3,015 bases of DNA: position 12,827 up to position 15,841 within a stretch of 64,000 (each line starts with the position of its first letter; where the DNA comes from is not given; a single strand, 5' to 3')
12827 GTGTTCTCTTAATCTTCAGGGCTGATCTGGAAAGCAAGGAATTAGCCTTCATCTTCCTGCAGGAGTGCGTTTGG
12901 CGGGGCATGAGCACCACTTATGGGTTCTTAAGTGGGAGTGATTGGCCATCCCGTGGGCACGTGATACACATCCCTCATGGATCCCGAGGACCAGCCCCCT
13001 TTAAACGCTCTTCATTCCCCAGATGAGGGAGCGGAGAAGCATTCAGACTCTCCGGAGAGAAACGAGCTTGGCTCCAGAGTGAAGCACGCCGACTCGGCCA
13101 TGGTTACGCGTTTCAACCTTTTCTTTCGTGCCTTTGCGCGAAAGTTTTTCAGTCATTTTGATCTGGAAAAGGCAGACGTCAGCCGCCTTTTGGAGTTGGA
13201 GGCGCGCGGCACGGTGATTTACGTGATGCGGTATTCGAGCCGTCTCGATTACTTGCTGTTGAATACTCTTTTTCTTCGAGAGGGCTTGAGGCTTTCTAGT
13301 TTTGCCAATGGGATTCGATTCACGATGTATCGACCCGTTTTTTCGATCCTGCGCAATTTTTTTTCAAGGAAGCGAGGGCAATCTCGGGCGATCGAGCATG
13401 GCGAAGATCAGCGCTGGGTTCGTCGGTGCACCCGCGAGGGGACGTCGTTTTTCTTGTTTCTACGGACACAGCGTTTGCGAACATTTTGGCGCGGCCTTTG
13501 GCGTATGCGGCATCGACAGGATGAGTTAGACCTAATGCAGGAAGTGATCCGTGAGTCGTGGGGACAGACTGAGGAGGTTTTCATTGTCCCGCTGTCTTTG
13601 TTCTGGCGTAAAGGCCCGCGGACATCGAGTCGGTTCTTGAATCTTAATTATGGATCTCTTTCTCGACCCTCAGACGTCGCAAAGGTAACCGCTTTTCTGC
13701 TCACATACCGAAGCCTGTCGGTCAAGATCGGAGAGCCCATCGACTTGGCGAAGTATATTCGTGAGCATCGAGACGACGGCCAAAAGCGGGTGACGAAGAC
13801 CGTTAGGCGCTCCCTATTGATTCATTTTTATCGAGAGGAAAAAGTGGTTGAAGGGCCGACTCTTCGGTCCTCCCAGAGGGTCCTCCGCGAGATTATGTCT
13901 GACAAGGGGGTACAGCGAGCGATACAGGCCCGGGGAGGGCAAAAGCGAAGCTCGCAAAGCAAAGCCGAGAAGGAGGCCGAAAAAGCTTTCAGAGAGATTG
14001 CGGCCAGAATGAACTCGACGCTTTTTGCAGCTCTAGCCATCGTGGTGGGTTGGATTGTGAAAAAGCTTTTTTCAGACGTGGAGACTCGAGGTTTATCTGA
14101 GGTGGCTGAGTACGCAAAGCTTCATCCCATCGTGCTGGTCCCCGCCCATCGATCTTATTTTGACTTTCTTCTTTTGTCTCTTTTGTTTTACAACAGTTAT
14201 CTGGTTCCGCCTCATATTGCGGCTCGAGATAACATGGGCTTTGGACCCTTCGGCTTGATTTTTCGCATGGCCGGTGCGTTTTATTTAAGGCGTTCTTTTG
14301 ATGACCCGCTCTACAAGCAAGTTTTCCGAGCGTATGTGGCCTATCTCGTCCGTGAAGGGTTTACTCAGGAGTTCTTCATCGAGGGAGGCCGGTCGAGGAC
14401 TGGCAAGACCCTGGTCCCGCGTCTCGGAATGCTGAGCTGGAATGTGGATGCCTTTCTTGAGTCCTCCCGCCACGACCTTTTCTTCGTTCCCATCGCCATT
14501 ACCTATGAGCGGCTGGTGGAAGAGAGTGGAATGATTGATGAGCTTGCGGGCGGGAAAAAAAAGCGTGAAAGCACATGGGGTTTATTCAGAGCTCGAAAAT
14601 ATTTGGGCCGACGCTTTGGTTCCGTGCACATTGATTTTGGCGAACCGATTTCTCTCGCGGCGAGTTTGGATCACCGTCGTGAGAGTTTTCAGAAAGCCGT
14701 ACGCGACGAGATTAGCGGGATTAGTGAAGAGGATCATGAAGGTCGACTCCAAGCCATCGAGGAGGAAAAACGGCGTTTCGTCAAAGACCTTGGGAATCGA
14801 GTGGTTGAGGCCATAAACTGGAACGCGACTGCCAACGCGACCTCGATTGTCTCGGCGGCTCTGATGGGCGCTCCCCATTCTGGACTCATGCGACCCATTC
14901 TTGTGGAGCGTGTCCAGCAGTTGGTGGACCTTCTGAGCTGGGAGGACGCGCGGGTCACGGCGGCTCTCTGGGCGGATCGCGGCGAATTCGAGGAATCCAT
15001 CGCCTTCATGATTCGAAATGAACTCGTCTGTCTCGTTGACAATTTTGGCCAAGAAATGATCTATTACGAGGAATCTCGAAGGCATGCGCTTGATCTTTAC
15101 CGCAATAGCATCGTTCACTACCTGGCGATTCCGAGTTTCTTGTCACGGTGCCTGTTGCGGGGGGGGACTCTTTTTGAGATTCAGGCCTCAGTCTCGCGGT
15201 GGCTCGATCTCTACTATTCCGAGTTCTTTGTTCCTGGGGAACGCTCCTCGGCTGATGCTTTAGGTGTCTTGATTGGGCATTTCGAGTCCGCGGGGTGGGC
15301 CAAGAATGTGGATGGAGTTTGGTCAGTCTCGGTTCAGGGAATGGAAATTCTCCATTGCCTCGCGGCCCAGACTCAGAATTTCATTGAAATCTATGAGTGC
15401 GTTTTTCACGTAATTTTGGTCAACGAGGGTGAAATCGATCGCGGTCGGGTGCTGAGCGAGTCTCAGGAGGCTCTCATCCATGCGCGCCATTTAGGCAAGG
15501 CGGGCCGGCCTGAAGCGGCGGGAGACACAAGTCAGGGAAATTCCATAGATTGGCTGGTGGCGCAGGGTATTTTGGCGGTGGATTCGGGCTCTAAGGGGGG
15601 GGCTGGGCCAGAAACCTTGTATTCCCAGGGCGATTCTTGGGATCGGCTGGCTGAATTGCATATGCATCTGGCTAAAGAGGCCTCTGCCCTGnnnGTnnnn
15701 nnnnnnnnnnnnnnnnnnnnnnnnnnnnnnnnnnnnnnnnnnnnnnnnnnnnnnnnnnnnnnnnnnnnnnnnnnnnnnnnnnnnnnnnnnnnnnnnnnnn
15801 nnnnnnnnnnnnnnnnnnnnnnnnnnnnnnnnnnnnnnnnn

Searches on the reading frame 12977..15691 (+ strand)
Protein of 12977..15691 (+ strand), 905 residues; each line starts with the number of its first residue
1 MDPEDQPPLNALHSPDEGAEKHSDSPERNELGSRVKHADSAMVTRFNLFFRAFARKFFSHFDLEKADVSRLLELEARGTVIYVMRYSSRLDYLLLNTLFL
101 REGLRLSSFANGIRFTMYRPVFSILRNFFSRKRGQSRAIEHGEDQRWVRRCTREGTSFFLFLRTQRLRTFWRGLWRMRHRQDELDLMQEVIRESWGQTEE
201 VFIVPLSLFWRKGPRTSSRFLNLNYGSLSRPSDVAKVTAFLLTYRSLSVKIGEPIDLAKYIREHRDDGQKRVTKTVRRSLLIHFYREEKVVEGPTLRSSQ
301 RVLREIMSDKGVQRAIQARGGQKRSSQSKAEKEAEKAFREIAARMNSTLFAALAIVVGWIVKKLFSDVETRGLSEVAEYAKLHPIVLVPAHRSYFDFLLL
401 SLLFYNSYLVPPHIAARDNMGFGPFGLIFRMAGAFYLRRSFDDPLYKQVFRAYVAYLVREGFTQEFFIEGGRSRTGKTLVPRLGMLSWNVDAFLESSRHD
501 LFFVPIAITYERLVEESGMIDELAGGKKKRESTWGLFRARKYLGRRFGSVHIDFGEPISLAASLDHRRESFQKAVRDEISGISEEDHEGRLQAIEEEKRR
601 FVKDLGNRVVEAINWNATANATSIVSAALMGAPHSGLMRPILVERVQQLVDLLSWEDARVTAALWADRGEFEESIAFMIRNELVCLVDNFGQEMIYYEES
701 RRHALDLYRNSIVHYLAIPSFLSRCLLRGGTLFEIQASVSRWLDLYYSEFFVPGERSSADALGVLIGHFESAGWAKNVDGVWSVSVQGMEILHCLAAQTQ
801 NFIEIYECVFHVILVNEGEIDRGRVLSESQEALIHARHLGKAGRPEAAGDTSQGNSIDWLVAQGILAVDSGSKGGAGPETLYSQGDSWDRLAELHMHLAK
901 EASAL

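Call 42: search_protein_families(library=pfam, proteins=[window:12977-15691:+], max_evalue=0.0001)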
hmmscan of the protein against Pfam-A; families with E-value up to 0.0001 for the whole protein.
window:12977-15691:+ (905 aa): 2 families
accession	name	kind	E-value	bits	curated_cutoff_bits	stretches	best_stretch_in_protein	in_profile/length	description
PF19277.4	GPAT_C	-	1e-58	199.7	25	1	519-868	1-343/344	Glycerol-3-phosphate acyltransferase C-terminal region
PF01553.26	Acyltransferase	-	2.5e-23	82.8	23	1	380-508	10-131/132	Acyltransferase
